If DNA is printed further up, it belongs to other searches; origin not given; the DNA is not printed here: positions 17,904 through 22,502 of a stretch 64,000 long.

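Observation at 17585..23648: Minus-strand gene cluster encoding an orphan FtsX/MacB-type permease, an internally duplicated 1432-aa membrane protein and a Cys-rich small protein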

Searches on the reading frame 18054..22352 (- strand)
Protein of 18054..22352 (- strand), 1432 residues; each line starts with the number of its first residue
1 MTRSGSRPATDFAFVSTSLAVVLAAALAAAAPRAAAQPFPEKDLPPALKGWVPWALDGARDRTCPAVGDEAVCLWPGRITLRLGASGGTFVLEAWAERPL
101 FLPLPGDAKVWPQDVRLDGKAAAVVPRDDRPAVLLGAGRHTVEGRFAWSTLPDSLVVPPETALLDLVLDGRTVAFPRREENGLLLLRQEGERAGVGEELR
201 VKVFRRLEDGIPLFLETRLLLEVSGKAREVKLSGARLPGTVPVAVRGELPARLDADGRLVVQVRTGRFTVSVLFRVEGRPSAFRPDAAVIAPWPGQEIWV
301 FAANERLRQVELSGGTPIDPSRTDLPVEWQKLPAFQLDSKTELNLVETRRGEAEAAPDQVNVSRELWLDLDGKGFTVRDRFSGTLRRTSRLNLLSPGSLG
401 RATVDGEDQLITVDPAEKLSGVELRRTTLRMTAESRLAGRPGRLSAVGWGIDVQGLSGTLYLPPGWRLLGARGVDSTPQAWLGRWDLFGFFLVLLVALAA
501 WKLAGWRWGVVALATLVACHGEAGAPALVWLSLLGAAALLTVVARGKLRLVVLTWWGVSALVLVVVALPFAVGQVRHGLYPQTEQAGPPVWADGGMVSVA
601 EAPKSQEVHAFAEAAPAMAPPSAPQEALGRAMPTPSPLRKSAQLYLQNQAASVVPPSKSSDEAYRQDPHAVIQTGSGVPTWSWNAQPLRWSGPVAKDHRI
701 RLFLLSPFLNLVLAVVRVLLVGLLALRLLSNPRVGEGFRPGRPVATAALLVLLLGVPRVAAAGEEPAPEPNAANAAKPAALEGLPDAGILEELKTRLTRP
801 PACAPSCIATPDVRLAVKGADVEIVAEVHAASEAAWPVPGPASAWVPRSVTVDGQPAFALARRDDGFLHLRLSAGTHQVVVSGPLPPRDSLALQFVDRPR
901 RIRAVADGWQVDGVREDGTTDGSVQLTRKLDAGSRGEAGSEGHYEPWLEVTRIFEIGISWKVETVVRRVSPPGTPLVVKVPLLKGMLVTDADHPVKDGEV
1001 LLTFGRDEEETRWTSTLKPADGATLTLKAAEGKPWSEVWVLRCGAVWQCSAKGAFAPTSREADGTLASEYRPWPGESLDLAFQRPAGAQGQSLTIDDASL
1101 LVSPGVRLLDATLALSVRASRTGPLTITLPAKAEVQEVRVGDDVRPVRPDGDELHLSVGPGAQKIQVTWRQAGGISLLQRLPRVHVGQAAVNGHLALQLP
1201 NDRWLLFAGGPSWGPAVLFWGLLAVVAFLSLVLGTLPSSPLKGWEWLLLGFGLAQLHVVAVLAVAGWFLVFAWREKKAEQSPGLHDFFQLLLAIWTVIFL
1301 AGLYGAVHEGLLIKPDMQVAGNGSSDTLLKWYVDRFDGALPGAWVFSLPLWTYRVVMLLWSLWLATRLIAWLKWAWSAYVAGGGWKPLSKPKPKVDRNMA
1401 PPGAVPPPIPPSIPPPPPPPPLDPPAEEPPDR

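Call 5: search_protein_families(library=pfam, proteins=[window:18054-22352:-], max_evalue=1)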
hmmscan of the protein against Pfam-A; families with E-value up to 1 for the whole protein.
window:18054-22352:- (1432 aa): 2 families
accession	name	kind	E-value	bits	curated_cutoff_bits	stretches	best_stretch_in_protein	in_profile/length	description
PF09224.18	DUF1961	-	0.052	13.3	25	0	636-708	130-205/214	Domain of unknown function (DUF1961)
PF02237.23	BPL_C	-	0.47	10.9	21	0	864-883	24-43/48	Biotin protein ligase C terminal domain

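Call 6: search_protein_families(library=ncbifam, proteins=[window:18054-22352:-], max_evalue=0.01)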
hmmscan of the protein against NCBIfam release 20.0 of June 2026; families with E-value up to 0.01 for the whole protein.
window:18054-22352:- (1432 aa): 0 families

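Call 9: find_homologous_proteins(query=window:18054-22352:-)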
Query window:18054-22352:- (1432 aa): 352 proteins with E <= 0.001 among 8000 candidates; the best 120 are listed.
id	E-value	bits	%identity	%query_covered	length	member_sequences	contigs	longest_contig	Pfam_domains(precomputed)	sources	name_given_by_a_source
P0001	0.0e+0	2921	92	98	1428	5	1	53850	-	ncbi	-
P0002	0.0e+0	2719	86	98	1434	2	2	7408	-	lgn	-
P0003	0.0e+0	2668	83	99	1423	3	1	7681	-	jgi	jgi:hypothetical protein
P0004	0.0e+0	2341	75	97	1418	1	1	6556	-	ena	-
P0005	0.0e+0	1781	60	94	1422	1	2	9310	-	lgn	-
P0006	0.0e+0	1745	60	94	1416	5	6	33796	-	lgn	-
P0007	0.0e+0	1742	60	94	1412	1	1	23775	-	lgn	-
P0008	0.0e+0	1642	55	95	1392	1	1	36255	-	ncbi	-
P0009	0.0e+0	1587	52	98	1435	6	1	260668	-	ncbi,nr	ncbi:MAG: hypothetical protein DIJKHBIC_02997 [Thermoanaerobaculia bacterium]|nr:hypothetical protei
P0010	0.0e+0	1580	59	43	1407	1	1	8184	-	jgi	jgi:hypothetical protein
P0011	0.0e+0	1565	54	96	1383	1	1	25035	-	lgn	-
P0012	0.0e+0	1551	54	94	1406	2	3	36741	-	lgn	-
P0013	0.0e+0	1551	55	95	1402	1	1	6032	-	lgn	-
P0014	0.0e+0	1538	53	96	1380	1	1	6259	-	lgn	-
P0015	0.0e+0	1523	54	97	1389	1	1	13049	-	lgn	-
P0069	0.0e+0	1306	50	94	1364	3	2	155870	-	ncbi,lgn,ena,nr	ncbi:MAG TPA: hypothetical protein VMX54_15060 [Vicinamibacteria bacterium]|nr:hypothetical protein 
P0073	0.0e+0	1302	49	95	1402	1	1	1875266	-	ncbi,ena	-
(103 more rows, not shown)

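Call 10: find_encoding_contigs(protein=P0009, flank=8000, max_places=2)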
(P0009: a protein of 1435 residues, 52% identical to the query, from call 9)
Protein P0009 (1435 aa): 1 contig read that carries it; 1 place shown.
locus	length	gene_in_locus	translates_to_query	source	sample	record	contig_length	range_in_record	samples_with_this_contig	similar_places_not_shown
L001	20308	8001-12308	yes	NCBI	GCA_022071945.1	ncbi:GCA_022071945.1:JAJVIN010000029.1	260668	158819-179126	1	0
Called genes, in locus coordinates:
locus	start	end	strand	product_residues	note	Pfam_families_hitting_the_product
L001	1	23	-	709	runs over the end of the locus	PF00672:HAMP, PF07228:SpoIIE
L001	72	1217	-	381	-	PF02515:CoA_transf_3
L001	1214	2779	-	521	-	PF02771:Acyl-CoA_dh_N, PF02770:Acyl-CoA_dh_M, PF00441:Acyl-CoA_dh_1, PF08028:Acyl-CoA_dh_2, PF02036:SCP2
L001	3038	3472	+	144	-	-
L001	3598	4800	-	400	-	PF12704:MacB_PCD, PF02687:FtsX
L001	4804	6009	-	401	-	PF12704:MacB_PCD, PF02687:FtsX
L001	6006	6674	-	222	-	PF00005:ABC_tran, PF02463:SMC_N (faint), PF13304:AAA_21 (faint)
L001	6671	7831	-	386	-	PF25919:BSH_CusB (faint), PF25917:BSH_RND (weak), PF25973:BSH_CzcB, PF25954:Beta-barrel_RND_2, PF25990:Beta-barrel_YknX, PF26002:Beta-barrel_AprE (weak)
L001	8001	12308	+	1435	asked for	-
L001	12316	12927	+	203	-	-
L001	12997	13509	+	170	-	-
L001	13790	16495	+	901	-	PF17957:Big_7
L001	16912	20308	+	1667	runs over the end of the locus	PF13620:CarboxypepD_reg, PF01344:Kelch_1 (weak), PF13415:Beta-prop_FBX42, PF13964:Beta-prop_Calicin, PF24681:Kelch_KLHDC2_KLHL20_DRC7, PF24981:Beta-prop_ATRN-LZTR1, PF25210:Kelch_FKB95, PF01344:Kelch_1 (weak), +6 more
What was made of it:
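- In L001 a complete adaptor-ATPase-permease-permease operon lies directly next to the large gene, though divergently oriented (call 10).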

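Call 11: find_encoding_contigs(protein=P0069, flank=8000, max_places=2)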
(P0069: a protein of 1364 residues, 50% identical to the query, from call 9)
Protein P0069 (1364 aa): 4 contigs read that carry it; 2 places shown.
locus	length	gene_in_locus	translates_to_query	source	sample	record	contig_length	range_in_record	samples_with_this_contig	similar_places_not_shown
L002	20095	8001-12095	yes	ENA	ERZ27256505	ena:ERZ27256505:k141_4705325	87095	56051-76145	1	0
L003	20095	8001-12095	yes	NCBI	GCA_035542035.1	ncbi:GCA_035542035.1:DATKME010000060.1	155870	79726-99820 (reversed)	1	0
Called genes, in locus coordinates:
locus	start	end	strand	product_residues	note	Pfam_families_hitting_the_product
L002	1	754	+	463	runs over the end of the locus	PF00486:Trans_reg_C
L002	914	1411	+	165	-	PF01894:YjbQ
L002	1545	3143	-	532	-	PF02366:PMT (faint), PF13231:PMT_2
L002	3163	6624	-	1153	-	PF13646:HEAT_2 (weak), PF02985:HEAT (faint), PF13646:HEAT_2, PF06439:3keto-disac_hyd, PF20407:DUF1583_N (faint), PF06439:3keto-disac_hyd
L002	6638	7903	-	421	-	PF01408:GFO_IDH_MocA, PF19051:GFO_IDH_MocA_C2, PF22725:GFO_IDH_MocA_C3 (weak)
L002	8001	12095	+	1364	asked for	-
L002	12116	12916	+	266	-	PF11412:DsbD_N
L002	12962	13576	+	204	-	PF08534:Redoxin, PF00578:AhpC-TSA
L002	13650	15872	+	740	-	PF00933:Glyco_hydro_3, PF01915:Glyco_hydro_3_C, PF14310:Fn3-like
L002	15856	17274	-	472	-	PF00282:Pyridoxal_deC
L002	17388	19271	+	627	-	-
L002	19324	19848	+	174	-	PF08212:Lipocalin_2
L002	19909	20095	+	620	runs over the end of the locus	-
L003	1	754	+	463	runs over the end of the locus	PF00486:Trans_reg_C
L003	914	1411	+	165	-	PF01894:YjbQ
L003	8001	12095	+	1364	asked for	-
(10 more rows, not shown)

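Call 12: find_encoding_contigs(protein=P0073, flank=8000, max_places=2)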
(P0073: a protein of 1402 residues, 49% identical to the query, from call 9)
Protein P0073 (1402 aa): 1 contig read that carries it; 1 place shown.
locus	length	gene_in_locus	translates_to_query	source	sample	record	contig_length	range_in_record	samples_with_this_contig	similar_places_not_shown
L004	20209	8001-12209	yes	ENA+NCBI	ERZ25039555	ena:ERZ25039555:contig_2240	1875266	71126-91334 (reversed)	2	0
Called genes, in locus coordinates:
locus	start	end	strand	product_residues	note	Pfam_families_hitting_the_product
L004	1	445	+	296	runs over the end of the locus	PF02502:LacAB_rpiB (weak), PF00923:TAL_FSA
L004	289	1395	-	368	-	-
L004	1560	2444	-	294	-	-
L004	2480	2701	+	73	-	-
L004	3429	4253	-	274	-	-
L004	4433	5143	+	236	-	PF02781:G6PD_C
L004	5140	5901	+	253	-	-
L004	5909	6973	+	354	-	PF05118:Asp_Arg_Hydrox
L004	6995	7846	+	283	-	PF01261:AP_endonuc_2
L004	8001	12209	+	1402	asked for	-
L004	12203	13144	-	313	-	-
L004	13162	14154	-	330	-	PF00795:CN_hydrolase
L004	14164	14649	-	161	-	PF09411:PagL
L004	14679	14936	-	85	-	-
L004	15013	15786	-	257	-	-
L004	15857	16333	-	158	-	PF00005:ABC_tran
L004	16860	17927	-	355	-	PF13407:Peripla_BP_4, PF00005:ABC_tran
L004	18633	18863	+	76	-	PF01402:RHH_1 (weak), PF19891:DUF6364 (weak)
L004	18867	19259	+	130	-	PF01850:PIN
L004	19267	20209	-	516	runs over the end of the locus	PF02446:Glyco_hydro_77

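Call 13: find_encoding_contigs(protein=P0001, flank=8000, max_places=2)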
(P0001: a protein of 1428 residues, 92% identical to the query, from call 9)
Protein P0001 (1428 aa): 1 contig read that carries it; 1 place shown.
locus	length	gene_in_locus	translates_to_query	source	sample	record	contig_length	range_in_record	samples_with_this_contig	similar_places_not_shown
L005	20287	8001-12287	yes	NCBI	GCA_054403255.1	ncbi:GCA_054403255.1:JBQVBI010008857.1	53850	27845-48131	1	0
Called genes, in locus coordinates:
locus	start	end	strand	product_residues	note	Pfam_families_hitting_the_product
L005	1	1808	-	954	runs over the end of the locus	-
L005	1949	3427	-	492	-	PF00496:SBP_bac_5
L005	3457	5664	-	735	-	PF10459:Peptidase_S46, PF13365:Trypsin_2 (faint)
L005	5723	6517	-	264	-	PF01738:DLH, PF02230:Abhydrolase_2 (weak), PF00326:Peptidase_S9 (weak), PF12146:Hydrolase_4 (weak)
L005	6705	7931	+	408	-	PF12704:MacB_PCD, PF02687:FtsX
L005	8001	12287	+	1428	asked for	-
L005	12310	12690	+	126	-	PF27007:DUF8328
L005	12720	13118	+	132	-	-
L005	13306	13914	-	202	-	-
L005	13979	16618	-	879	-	PF00069:Pkinase, PF03109:ABC1 (faint), PF07714:PK_Tyr_Ser-Thr, PF01636:APH (faint)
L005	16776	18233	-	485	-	PF00072:Response_reg, PF00211:Guanylate_cyc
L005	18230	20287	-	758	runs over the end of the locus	PF00512:HisKA, PF02518:HATPase_c, PF00072:Response_reg, PF01627:Hpt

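Call 14: find_encoding_contigs(protein=P0006, flank=8000, max_places=2)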
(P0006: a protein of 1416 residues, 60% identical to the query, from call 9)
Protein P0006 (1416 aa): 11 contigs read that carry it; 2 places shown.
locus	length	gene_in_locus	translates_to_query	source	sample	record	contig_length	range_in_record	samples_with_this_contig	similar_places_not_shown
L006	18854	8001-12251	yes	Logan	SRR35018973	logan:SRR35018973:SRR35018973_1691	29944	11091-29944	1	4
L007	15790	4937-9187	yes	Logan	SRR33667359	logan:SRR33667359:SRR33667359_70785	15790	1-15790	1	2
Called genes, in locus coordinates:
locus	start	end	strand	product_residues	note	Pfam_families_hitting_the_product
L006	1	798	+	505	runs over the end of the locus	PF00012:HSP70, PF06723:MreB_Mbl (weak)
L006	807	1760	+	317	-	-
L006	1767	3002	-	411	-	PF09594:GT87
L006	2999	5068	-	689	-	PF00672:HAMP, PF07228:SpoIIE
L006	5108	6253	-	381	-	PF02515:CoA_transf_3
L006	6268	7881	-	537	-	PF02771:Acyl-CoA_dh_N, PF02770:Acyl-CoA_dh_M, PF00441:Acyl-CoA_dh_1, PF08028:Acyl-CoA_dh_2, PF02036:SCP2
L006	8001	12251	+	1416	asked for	-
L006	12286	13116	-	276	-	-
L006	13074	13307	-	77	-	-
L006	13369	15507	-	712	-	PF00378:ECH_1, PF16113:ECH_2, PF02737:3HCDH_N, PF00725:3HCDH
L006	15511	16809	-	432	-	PF00108:Thiolase_N, PF00109:ketoacyl-synt, PF02803:Thiolase_C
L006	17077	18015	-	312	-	-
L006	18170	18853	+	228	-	?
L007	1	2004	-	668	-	?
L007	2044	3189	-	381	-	PF02515:CoA_transf_3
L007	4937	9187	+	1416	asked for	-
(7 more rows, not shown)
